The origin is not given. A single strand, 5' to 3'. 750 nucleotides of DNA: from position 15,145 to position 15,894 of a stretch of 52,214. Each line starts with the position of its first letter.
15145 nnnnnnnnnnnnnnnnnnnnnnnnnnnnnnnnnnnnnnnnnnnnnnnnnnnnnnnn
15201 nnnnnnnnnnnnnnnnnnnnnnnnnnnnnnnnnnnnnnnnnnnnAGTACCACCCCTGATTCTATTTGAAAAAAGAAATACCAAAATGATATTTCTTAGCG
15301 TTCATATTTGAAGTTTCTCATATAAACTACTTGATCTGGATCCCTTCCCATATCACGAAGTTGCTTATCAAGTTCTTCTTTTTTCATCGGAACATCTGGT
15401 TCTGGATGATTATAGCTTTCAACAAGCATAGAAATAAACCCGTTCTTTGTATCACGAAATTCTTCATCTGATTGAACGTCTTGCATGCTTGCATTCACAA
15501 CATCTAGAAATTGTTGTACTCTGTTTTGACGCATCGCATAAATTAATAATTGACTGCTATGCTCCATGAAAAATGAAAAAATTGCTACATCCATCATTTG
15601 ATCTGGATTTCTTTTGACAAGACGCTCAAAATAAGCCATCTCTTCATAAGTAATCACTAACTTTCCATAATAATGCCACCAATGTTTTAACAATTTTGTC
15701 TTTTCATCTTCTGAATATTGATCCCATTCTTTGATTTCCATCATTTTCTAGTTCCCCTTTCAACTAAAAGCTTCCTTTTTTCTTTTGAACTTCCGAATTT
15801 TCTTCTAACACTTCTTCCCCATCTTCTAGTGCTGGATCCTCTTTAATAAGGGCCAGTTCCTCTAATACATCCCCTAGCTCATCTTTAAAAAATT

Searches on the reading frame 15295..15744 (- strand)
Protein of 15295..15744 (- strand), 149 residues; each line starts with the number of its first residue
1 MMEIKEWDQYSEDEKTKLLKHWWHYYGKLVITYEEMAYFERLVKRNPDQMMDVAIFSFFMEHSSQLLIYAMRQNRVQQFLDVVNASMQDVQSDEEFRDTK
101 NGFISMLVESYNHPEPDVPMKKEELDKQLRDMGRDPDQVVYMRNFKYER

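Call 3: search_protein_families(library=pfam, proteins=[window:15295-15744:-], max_evalue=1)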
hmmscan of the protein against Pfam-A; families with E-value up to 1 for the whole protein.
window:15295-15744:- (149 aa): 1 family
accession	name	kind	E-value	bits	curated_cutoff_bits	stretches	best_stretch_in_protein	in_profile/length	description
PF06945.18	DUF1289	-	0.64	10.4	27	0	2-20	23-41/47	Protein of unknown function (DUF1289)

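Call 4: search_protein_families(library=ncbifam, proteins=[window:15295-15744:-], max_evalue=1)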
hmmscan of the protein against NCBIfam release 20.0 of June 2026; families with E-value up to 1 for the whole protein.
window:15295-15744:- (149 aa): 2 families
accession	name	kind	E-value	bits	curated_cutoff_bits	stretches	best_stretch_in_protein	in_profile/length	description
TIGR02398.1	gluc_glyc_Psyn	equivalog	0.034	12.8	569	1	33-89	301-357/487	glucosylglycerol-phosphate synthase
NF045513.1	HepA_fam_ABC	equivalog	0.079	11.4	725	1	18-86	106-175/610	heterocyst formation ABC transporter subunit HepA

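Call 13: search_protein_families(library=padloc, proteins=[window:15295-15744:-], max_evalue=1)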
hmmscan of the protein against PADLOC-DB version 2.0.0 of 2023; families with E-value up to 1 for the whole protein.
window:15295-15744:- (149 aa): 0 families

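Call 14: search_protein_families(library=phrogs, proteins=[window:15295-15744:-], max_evalue=1)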
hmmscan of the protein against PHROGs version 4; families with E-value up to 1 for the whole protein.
window:15295-15744:- (149 aa): 5 families
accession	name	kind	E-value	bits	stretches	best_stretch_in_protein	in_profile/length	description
phrog_18220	-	unknown function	0.05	14.4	1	55-113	8-66/169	-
phrog_8412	-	unknown function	0.15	13.1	1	59-98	15-56/77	-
phrog_26702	-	unknown function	0.25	12.7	1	11-107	21-116/127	-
phrog_29223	-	unknown function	0.33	9.9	1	32-101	218-284/1014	-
phrog_8831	-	unknown function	0.7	11.5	1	5-22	34-51/65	-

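Call 86: search_solved_structures(query=window:15295-15744:-, max_evalue=1)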
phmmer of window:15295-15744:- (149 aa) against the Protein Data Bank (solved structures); distinct sequences matched with E-value up to 1: 2.
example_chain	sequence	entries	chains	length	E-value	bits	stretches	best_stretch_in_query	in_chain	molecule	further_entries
6u39_A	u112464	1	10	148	0.9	13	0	78-143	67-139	Calmodulin-1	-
9kuu_C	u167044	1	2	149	0.94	12.9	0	78-143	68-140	Calmodulin-1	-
